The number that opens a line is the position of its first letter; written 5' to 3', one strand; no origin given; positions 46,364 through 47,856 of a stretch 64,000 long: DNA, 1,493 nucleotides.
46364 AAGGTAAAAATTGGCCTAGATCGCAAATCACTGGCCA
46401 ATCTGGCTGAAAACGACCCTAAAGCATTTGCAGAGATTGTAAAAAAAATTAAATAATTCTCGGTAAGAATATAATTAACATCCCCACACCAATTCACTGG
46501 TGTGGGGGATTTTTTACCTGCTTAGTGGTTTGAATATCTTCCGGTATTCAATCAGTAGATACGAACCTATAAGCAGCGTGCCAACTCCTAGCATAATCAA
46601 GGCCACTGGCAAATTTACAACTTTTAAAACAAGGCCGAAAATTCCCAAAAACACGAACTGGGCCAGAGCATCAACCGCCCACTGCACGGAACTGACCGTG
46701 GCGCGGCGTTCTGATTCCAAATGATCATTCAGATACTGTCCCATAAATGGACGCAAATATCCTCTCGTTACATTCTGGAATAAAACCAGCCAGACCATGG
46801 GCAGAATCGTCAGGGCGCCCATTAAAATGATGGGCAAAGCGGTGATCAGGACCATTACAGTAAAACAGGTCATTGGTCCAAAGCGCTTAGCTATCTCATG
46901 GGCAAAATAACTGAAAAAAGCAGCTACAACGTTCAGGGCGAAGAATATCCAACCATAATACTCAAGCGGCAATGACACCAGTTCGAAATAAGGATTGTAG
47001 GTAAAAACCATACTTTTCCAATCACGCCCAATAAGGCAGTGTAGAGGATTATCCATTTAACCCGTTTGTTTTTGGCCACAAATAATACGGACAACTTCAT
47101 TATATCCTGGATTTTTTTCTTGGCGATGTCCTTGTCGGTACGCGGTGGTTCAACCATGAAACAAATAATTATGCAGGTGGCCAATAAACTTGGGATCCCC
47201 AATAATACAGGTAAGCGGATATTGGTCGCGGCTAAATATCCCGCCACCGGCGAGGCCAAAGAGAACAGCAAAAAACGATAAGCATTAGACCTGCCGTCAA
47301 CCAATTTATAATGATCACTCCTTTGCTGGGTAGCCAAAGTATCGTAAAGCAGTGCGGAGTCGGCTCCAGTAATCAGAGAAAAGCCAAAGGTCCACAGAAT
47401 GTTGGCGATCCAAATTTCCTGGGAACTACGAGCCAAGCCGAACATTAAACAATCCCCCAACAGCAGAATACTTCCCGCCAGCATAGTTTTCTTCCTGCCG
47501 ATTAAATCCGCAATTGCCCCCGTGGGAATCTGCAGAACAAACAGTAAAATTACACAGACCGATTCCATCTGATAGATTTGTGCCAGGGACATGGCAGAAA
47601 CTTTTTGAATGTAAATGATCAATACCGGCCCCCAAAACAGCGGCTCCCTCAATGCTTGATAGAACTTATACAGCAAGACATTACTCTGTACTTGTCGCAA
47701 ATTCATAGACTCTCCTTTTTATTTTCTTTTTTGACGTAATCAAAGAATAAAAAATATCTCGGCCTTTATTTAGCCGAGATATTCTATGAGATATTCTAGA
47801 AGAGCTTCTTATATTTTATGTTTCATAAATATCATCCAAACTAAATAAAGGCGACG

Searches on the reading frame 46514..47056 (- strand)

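Call 70: search_protein_families(library=pfam, proteins=[window:46514-47056:-], max_evalue=0.0001)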
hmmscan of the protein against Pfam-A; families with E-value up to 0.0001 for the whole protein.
window:46514-47056:- (180 aa): 1 family
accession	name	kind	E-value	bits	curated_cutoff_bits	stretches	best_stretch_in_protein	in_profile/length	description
PF07690.21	MFS_1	-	1.4e-08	34.5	33.4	1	27-165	27-166/347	Major Facilitator Superfamily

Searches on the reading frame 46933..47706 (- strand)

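Call 70: search_protein_families(library=pfam, proteins=[window:46933-47706:-], max_evalue=0.0001)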
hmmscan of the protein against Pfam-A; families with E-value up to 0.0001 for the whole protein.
window:46933-47706:- (257 aa): 1 family
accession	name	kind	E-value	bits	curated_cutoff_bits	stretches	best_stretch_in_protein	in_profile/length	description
PF07690.21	MFS_1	-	2.4e-12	46.9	33.4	1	27-228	17-215/347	Major Facilitator Superfamily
